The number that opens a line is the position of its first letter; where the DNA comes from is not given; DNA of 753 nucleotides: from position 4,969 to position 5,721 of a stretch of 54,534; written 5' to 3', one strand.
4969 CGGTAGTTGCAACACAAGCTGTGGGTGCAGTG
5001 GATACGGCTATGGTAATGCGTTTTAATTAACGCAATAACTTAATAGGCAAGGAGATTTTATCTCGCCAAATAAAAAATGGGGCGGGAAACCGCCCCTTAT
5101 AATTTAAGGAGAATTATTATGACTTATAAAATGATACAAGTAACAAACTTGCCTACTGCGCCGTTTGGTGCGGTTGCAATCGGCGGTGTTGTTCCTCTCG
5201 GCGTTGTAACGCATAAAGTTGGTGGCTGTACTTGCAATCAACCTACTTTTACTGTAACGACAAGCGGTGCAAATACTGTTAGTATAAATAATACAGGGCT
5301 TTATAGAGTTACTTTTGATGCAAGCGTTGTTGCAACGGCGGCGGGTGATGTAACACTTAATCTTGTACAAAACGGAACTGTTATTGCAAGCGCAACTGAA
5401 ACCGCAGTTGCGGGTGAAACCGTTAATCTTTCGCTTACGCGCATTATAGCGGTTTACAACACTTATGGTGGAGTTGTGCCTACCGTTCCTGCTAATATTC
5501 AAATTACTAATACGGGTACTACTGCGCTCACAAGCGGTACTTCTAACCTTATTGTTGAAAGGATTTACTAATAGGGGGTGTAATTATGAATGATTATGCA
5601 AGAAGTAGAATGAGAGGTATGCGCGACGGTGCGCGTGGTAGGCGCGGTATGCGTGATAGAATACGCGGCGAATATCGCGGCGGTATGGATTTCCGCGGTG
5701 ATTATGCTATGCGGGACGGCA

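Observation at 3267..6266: Five-gene cassette of low-complexity and surface-type proteins, including a BclA-CTD-like jelly-roll and a Cys-rich protein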

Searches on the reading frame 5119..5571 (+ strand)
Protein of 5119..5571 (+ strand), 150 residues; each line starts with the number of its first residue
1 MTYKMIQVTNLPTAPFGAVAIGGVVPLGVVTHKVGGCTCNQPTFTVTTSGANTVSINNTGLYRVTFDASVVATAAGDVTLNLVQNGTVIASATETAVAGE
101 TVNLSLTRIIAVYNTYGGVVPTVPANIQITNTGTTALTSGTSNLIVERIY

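Call 3: search_protein_families(library=phrogs, proteins=[window:5119-5571:+], max_evalue=0.1)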
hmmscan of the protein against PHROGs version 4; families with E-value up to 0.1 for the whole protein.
window:5119-5571:+ (150 aa): 0 families

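Call 4: search_protein_families(library=pfam, proteins=[window:5119-5571:+], max_evalue=0.1)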
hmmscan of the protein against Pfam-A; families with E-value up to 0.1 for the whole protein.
window:5119-5571:+ (150 aa): 1 family
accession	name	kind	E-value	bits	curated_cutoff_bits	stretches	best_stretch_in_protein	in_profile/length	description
PF09679.15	TraQ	-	0.022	15.4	25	1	24-91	18-84/94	Type-F conjugative transfer system pilin chaperone (TraQ)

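Call 7: search_protein_families(library=ncbifam, proteins=[window:5119-5571:+], max_evalue=0.1)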
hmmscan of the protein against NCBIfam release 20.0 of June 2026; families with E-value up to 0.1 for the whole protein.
window:5119-5571:+ (150 aa): 1 family
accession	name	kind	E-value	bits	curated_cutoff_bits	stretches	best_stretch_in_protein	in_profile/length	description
NF033147.1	GXX_rpt_CTERM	domain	0.0012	18.8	50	1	48-138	37-125/132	Gly-Xaa-Xaa repeat protein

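Call 13: find_homologous_proteins(query=window:5119-5571:+, max_evalue=0.01)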
Query window:5119-5571:+ (150 aa): 34 proteins with E <= 0.01 among 247 candidates.
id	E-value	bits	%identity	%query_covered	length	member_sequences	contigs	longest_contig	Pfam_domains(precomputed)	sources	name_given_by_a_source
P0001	2.9e-82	292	96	100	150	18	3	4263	-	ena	-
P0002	2.1e-53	198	70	100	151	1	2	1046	-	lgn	-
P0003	2.3e-53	198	70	100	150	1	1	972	-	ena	-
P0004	2.6e-53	198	66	100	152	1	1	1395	-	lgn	-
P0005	5.6e-51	190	64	99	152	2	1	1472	-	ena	-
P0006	7.0e-51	190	70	97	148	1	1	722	-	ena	-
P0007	3.5e-50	188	64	99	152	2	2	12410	PF18573.8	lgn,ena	-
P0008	4.1e-43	165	59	99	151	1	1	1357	-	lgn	-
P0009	1.1e-42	163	56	99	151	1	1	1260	PF18573.8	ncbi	-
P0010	1.3e-42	163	61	100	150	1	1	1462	-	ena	-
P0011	2.0e-41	159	61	99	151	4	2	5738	PF18573.8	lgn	-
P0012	3.3e-37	146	48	99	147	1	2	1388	-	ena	-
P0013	1.5e-36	144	58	99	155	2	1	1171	-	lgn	-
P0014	1.5e-35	140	56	99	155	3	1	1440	-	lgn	-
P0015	2.1e-35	140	52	99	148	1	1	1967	-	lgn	-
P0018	2.3e-34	137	55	99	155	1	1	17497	-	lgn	-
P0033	7.6e-14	70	47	83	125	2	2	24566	-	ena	-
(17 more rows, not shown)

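Call 16: search_protein_families(library=pfam, alignment_id=A1, max_evalue=0.01)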
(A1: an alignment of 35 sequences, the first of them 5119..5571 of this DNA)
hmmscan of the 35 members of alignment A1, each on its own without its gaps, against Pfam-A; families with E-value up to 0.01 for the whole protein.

A. member 1, window:5119-5571:+ (150 aa): 0 families

B. families by the number of members that match (of 35 scanned): 2 families
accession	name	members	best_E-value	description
PF18573.7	BclA_C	20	1.1e-06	BclA C-terminal domain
PF16403.11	Bact_surface_Ig-like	3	0.0013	Bacterial surface protein, Ig-like domain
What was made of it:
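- On BclA_C / C1q-TNF-like jelly roll (g4): 20 of 35 family members hit PF18573, best 1.1e-6 (call 16).
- Closest known: BclA C-terminal domain. Different: The window protein itself does not reach the Pfam or NCBIfam thresholds (calls 4, 7, 16).
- Family members hit BclA_C (call 16).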

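Call 17: search_solved_structures(query=A1, max_evalue=1, show_alignments=2)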
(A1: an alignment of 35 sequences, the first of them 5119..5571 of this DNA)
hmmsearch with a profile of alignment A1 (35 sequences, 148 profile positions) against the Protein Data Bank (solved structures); distinct sequences matched with E-value up to 1: 2.
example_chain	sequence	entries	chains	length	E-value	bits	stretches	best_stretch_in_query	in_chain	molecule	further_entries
3twi_A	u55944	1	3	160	0.081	15.8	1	37-147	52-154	BclA protein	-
1wck_A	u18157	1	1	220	0.25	14.2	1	38-147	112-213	BCLA PROTEIN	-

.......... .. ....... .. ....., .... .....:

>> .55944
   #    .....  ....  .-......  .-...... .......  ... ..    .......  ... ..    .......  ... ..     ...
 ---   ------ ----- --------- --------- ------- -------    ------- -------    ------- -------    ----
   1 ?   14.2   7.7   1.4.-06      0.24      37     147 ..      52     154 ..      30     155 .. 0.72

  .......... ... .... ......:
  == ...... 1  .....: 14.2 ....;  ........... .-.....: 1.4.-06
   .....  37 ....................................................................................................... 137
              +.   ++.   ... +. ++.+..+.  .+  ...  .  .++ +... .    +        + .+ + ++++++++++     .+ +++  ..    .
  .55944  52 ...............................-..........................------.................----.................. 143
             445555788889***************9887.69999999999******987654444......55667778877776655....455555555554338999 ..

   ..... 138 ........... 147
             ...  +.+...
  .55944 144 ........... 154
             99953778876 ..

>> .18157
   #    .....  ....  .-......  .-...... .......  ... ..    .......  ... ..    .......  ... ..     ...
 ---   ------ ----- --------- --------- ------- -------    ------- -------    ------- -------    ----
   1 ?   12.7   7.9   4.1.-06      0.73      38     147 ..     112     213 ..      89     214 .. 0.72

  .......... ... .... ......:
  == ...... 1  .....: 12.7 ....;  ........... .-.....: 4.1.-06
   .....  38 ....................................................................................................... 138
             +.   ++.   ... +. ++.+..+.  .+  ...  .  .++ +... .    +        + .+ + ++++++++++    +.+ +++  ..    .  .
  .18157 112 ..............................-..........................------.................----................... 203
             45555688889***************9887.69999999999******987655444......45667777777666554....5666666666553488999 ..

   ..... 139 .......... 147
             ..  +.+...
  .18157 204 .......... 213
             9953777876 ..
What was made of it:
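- On BclA_C / C1q-TNF-like jelly roll (g4): The family profile hits only BclA chains in the PDB, at E 0.08-0.25 (call 17).
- Closest known: BclA C-terminal domain. Same: There is weak but specific sequence similarity: the only PDB sequence hits are BclA (call 17), and 20 of 35 family members hit PF18573 (call 16).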

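Call 18: find_encoding_contigs(protein=P0033, flank=10000, max_places=3)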
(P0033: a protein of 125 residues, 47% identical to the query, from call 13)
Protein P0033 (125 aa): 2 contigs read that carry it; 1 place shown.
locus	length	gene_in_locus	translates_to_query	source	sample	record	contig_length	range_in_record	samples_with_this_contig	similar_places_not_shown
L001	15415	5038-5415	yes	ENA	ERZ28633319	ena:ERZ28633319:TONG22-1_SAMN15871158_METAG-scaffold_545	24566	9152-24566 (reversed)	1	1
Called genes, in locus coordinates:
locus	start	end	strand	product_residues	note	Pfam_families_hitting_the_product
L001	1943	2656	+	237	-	-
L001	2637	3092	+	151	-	-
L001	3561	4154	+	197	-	PF00436:SSB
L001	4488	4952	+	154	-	-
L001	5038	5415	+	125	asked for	-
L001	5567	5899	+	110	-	-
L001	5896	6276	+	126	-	-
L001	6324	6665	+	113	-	-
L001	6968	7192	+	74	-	-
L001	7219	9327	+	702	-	-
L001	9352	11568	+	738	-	-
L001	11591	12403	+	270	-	-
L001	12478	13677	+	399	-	-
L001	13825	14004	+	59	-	-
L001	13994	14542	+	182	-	PF03013:Pyr_excise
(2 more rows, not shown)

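Call 19: find_encoding_contigs(protein=P0018, flank=10000, max_places=3)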
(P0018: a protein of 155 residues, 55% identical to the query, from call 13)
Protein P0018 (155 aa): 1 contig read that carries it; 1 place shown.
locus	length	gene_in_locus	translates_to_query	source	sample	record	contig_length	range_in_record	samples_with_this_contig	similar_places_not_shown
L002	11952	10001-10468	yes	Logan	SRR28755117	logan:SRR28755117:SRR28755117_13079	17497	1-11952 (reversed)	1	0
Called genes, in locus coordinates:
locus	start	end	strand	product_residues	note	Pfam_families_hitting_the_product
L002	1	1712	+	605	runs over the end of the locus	-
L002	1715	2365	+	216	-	-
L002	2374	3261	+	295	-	-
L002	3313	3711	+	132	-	PF09682:Phage_holin_6_1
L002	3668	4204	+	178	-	-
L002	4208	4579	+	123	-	-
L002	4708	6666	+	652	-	PF19789:DUF6273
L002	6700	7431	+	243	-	-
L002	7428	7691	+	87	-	-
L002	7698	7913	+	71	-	PF05263:DUF722 (weak), PF04545:Sigma70_r4 (weak)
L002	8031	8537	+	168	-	-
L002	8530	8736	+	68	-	-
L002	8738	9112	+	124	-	-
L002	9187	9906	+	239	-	-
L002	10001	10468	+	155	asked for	-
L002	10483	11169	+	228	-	PF25223:DUF7841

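Call 20: find_encoding_contigs(protein=P0007, flank=10000, max_places=3)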
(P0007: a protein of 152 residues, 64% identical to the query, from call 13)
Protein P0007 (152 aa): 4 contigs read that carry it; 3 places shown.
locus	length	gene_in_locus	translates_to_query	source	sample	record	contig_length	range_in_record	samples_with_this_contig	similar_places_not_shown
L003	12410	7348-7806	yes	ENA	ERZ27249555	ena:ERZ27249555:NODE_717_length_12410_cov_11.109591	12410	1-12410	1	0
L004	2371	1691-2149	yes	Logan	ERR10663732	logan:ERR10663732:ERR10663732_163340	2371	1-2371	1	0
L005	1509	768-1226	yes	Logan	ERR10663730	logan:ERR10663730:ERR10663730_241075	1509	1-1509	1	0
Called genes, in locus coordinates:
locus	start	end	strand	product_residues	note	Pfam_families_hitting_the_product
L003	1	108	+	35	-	?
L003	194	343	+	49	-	-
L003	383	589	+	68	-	-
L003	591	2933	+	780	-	-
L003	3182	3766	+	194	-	-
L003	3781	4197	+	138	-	-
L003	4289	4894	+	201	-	-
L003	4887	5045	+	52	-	-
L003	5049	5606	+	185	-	PF04647:AgrB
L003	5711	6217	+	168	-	-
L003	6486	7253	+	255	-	-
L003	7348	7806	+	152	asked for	PF18573:BclA_C (weak)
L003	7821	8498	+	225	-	PF25223:DUF7841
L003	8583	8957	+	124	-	-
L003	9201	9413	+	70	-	-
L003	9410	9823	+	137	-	-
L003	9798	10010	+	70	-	-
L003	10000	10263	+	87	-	-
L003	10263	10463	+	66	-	-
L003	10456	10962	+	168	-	PF05565:Sipho_Gp157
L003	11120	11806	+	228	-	PF04404:ERF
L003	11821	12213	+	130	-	PF12728:HTH_17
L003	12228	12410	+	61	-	?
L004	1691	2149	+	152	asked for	PF18573:BclA_C (weak)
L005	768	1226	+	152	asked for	PF18573:BclA_C (weak)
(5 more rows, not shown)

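Call 21: predict_structure(alignment_id=A1)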
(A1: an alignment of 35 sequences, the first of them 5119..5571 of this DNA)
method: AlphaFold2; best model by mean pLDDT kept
length: 150 residues; sequences in the alignment: 35
mean_pLDDT: 86.8   pTM: 0.83
mean pLDDT of the five models: 86.8, 84.7, 80.7, 80.4, 79.8
residues with pLDDT >= 90: 89; 70-90: 37; 50-70: 23; < 50: 1
segments of 3 or more residues with pLDDT < 50: none
pLDDT, mean of each block of 10 residues (from residue 1): 81 91 92 70 68 85 95 98 93 98 96 65 84 97 90
secondary structure, 60 per line:
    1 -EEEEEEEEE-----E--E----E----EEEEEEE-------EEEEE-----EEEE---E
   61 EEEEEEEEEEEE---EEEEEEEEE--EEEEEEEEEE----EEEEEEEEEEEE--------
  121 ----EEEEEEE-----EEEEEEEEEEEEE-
elements in order: E2-10 E29-35 E43-47 E53-56 E60-72 E76-84 E87-96 E101-112 E125-131 E137-149
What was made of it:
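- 5119..5571 (+): g4, 150 aa. Free-standing BclA-C/ExsF/C1q-TNF-like jelly roll with no collagen repeats. AlphaFold2 pLDDT 86.8, pTM 0.83, ten strands (call 21).
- On BclA_C / C1q-TNF-like jelly roll (g4): AlphaFold2 pLDDT 86.8, ten strands (call 21).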

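Call 25: fold_search(model_id=the predicted structure, library=pdb)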
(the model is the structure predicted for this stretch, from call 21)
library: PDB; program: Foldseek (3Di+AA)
matches with E <= 10: 1635; with E <= 0.001: 124
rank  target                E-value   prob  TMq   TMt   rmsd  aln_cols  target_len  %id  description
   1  1wck                  1.1e-06  1.00  0.67  0.73   4.1       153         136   19  Crystal structure of the C-terminal domain of BclA, the major antigen of the exosporium of the Bacillus anthracis spore. (released 2005-10-25)
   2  2r6q                  1.4e-06  1.00  0.67  0.72   4.3       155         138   19  Crystal Structure of BclA-island Construct (released 2009-03-10)
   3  2z5w                  1.5e-06  1.00  0.66  0.72   3.9       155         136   19  tBclA, a recombinant spore surface protein from Bacillus anthracis (released 2008-04-22)
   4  7r1m_A                1.9e-06  1.00  0.68  0.66   4.2       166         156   15  Crystal structure of ExsFA, a Bacillus cereus spore exosporium protein (released 2023-02-15)
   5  7r5i_C                3.1e-06  1.00  0.65  0.66   4.6       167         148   14  High resolution Crystal structure of ExsFA, a Bacillus cereus spore exosporium protein (released 2023-08-23)
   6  9h3d_D                3.9e-06  1.00  0.65  0.66   4.6       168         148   14  F-ENA exosporium anchoring complex between ExsF and a peptide derived from the N-terminus of F-Anchor (released 2025-03-12)
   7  9h3d_E                6.2e-06  1.00  0.63  0.64   4.7       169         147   14  F-ENA exosporium anchoring complex between ExsF and a peptide derived from the N-terminus of F-Anchor (released 2025-03-12)
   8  1rj7_I                6.8e-06  1.00  0.61  0.64   4.0       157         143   10  Crystal structure of EDA-A1 (released 2003-12-09)
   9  7r1m_B                7.6e-06  1.00  0.65  0.64   5.0       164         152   16  Crystal structure of ExsFA, a Bacillus cereus spore exosporium protein (released 2023-02-15)
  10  6z6v_C                8.0e-06  1.00  0.62  0.71   3.9       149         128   14  Globular head of C1q in complex with the nanobody C1qNb75 (released 2020-06-10)
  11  1rj8_A                8.0e-06  1.00  0.61  0.65   4.2       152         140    8  The crystal structure of TNF family member EDA-A2 (released 2003-12-09)
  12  4qpy_B                9.3e-06  1.00  0.66  0.74   3.6       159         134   12  Crystal structure of C1QL2 (released 2015-04-15)
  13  6a3v_A                1.0e-05  1.00  0.64  0.64   5.8       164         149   12  Complex structure of human 4-1BB and 4-1BBL (released 2018-10-10)
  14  6cu0_C                1.3e-05  1.00  0.62  0.63   5.9       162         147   12  Crystal structure of 4-1BBL/4-1BB (C121S) complex in P21 space group (released 2018-05-09)
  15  6a3v_O                1.5e-05  1.00  0.62  0.63   6.0       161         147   12  Complex structure of human 4-1BB and 4-1BBL (released 2018-10-10)
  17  1yq5_A                1.6e-05  1.00  0.53  0.54   5.7       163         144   14  PRD1 vertex protein P5 (released 2005-04-26)
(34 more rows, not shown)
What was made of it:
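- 5119..5571 (+): Foldseek PDB: 1wck at 1e-6, 7r1m, C1q/TNF proteins, PRD1 P5 (call 25).
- On BclA_C / C1q-TNF-like jelly roll (g4): Foldseek 1wck E 1.1e-6, TM 0.67/0.73; 124 PDB matches with E<=1e-3, the 50 listed being almost all BclA, ExsFA or C1q/TNF-type chains (call 25).
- Closest known: BclA C-terminal domain. Same: g4 has the same jelly-roll fold (Foldseek E 1e-6, TM 0.67/0.73, call 25).
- Closest known: TNF-superfamily type II membrane ligands. Same: EDA-A1 is among the top Foldseek hits (call 25).
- Foldseek matches of g4 include PRD1 vertex protein P5 (call 25). g4 shares its fold with BclA-CTD and ExsFA (call 25).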

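Call 28: search_dna_similar(query=window:5119-5571:+, collection=phages, mode=protein, max_rows=25, max_evalue=0.01)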
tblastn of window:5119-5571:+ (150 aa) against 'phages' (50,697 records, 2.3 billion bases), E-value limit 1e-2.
Records with a match: 2; places in all: 2; records where one place covers at least 80% of the query: 0.
Best place of each record, by identity: <60% 2.
By first word of the organism name: Bacteriophage 2.
By host as written in the record: - 2.
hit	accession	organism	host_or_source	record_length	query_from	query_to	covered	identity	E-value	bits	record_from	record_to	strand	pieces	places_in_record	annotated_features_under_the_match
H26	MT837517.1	Bacteriophage sp.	human fecal samples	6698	1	110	73%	33.9%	9e-5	47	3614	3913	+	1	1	record has no annotation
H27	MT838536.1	Bacteriophage sp.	human fecal samples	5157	49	115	45%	43.1%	1e-3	43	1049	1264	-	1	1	record has no annotation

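Call 75: search_protein_representatives(alignment_id=A1)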
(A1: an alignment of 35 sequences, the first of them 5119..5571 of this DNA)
Query: 35 sequences, 148 profile positions. Proteins with E-value up to 0.001 (for the whole library): 464; up to 1e-10: 81; up to 1e-30: 27. The best 150 are listed.
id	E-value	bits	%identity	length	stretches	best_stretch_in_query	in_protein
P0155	4.2e-57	208.2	-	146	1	1-146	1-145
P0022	1.7e-52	193.3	-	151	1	1-147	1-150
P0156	5.5e-51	188.3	-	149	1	2-147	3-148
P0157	1.4e-49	183.8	-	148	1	2-147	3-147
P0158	7.1e-49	181.5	-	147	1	1-147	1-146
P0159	3.6e-47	175.9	-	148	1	1-147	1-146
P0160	3.9e-45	169.3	-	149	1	2-147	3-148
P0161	2.6e-43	163.4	-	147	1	2-147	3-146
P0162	2.3e-42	160.4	-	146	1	1-147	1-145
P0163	1.4e-41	157.8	-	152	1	2-147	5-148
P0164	3.7e-41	156.5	-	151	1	1-147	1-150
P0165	2.0e-38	147.5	-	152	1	2-147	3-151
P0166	3.9e-38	146.6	-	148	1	1-146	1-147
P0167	8.5e-38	145.5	-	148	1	2-147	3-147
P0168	9.4e-38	145.4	-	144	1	4-145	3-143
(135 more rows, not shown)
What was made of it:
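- On BclA-type exosporium glycoprotein (whole protein): Of the 150 best family representatives listed (464 reach E<=1e-3), nearly all are 130-155 aa (call 75).
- The family is almost entirely 130-155 aa proteins (call 75).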

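Call 81: search_protein_families(library=padloc, proteins=[window:5119-5571:+], max_evalue=0.1)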
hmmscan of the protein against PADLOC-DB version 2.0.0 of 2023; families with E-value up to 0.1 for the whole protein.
window:5119-5571:+ (150 aa): 0 families
